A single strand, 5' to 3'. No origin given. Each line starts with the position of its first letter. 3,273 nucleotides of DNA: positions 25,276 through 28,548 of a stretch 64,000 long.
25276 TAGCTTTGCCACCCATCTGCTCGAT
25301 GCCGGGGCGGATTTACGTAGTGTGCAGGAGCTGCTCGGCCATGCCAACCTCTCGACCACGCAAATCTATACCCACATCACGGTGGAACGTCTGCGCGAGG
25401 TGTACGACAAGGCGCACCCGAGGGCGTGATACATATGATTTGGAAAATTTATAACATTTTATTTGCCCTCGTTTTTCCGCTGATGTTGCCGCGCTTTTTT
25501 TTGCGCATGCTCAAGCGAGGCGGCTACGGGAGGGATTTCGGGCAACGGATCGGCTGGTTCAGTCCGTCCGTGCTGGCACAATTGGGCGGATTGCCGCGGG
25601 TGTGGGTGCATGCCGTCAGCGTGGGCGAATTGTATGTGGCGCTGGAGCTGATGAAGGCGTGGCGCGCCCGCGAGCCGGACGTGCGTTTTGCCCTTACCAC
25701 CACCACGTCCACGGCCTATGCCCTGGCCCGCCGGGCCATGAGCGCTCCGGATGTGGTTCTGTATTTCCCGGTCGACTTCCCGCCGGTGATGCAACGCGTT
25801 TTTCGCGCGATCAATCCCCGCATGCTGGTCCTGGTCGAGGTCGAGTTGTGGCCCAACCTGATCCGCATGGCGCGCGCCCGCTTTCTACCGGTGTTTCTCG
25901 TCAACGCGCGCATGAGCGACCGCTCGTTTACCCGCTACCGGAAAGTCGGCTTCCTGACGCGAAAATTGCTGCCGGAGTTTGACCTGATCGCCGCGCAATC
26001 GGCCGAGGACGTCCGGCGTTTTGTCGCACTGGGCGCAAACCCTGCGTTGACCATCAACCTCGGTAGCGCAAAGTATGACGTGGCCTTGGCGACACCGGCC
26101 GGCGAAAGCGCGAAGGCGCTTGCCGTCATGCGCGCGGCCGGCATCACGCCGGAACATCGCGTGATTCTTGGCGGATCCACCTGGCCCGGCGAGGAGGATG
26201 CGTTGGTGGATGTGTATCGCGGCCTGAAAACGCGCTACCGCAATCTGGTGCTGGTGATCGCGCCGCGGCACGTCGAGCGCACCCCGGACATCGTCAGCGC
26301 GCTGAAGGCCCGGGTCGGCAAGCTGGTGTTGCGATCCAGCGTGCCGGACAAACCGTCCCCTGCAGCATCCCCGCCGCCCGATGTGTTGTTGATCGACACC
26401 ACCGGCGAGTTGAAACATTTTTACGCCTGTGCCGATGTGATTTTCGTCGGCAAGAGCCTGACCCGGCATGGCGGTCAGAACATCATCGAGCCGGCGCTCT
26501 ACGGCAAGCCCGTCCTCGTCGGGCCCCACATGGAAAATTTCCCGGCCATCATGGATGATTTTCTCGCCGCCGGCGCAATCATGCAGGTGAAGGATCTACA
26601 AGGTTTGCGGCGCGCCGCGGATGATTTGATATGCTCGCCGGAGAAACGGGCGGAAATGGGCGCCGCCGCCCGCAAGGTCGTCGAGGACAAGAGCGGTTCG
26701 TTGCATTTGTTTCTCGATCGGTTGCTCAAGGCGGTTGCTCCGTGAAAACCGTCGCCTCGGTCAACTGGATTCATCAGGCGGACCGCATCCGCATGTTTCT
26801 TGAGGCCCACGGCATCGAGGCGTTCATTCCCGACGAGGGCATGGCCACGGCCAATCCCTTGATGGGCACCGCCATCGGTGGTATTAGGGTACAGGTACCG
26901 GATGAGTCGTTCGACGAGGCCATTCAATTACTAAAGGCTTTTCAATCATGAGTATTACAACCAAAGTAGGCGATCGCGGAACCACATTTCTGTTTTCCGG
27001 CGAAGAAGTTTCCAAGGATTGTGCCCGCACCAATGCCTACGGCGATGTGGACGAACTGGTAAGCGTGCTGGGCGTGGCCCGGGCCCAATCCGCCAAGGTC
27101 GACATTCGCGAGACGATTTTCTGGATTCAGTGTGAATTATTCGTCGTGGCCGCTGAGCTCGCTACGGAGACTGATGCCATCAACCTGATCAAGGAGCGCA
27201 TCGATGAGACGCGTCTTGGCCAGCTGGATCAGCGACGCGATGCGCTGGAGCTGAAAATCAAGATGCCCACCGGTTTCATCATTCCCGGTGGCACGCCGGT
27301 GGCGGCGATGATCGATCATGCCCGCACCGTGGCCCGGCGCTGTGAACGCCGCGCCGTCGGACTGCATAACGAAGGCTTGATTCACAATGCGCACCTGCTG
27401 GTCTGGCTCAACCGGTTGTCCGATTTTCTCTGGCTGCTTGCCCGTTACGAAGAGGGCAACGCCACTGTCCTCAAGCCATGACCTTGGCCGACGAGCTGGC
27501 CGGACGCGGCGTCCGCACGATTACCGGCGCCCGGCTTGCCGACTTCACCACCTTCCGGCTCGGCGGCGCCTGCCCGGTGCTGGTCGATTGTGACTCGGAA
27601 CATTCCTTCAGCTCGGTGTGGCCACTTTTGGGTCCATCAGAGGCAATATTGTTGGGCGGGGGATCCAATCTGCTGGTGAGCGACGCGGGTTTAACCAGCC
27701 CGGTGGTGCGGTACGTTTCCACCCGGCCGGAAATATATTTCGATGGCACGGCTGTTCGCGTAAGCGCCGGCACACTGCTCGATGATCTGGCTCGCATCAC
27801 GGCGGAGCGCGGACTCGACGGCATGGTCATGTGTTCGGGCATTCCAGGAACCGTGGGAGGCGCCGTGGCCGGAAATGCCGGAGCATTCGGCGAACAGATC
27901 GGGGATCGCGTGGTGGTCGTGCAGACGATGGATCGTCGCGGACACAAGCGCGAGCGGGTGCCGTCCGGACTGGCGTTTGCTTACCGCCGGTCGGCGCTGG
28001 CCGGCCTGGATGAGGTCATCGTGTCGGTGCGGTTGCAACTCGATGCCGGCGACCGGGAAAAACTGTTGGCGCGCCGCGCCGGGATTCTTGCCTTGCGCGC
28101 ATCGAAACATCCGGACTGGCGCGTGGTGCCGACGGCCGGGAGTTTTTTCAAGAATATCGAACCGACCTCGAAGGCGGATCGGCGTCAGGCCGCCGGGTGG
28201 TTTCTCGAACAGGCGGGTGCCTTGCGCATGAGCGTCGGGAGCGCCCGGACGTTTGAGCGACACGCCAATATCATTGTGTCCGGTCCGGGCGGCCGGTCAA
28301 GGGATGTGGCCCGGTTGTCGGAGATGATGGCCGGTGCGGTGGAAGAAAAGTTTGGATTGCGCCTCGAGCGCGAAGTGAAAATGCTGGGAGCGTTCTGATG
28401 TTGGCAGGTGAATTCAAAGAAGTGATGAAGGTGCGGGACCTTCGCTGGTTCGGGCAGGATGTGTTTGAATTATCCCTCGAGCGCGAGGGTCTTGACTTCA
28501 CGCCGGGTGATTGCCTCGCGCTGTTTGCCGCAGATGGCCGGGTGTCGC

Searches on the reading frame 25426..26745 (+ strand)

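Call 8: search_protein_families(library=pfam, proteins=[window:25426-26745:+], max_evalue=0.0001)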
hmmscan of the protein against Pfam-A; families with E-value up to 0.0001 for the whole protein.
window:25426-26745:+ (439 aa): 2 families
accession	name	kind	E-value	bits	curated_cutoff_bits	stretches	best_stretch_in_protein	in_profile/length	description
PF04413.22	Glycos_transf_N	-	2.3e-57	193.9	23.9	1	38-218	3-178/179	3-Deoxy-D-manno-octulosonic-acid transferase (kdotransferase)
PF00534.26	Glycos_transf_1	-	1.7e-05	24.9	26.4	1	327-417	84-171/172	Glycosyl transferases group 1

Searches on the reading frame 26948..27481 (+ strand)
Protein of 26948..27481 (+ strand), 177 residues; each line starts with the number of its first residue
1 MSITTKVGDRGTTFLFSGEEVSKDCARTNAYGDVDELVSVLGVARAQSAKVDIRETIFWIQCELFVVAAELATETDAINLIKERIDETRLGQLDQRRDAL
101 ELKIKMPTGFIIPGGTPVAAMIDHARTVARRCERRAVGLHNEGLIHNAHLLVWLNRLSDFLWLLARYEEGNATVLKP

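Call 8: search_protein_families(library=pfam, proteins=[window:26948-27481:+], max_evalue=0.0001)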
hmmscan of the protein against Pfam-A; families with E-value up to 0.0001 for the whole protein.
window:26948-27481:+ (177 aa): 1 family
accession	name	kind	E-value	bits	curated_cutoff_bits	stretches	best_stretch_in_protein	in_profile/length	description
PF01923.23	Cob_adeno_trans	-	3.8e-48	164.2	24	1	3-167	1-170/171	Cobalamin adenosyltransferase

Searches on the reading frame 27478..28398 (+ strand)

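Call 8: search_protein_families(library=pfam, proteins=[window:27478-28398:+], max_evalue=0.0001)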
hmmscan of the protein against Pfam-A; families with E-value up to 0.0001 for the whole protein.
window:27478-28398:+ (306 aa): 2 families
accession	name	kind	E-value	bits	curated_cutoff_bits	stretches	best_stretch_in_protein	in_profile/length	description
PF02873.21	MurB_C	-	1.6e-18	67.1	27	1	203-303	9-99/99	UDP-N-acetylenolpyruvoylglucosamine reductase, C-terminal domain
PF01565.28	FAD_binding_4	-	1.5e-10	41.4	26.4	1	57-156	28-134/139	FAD binding domain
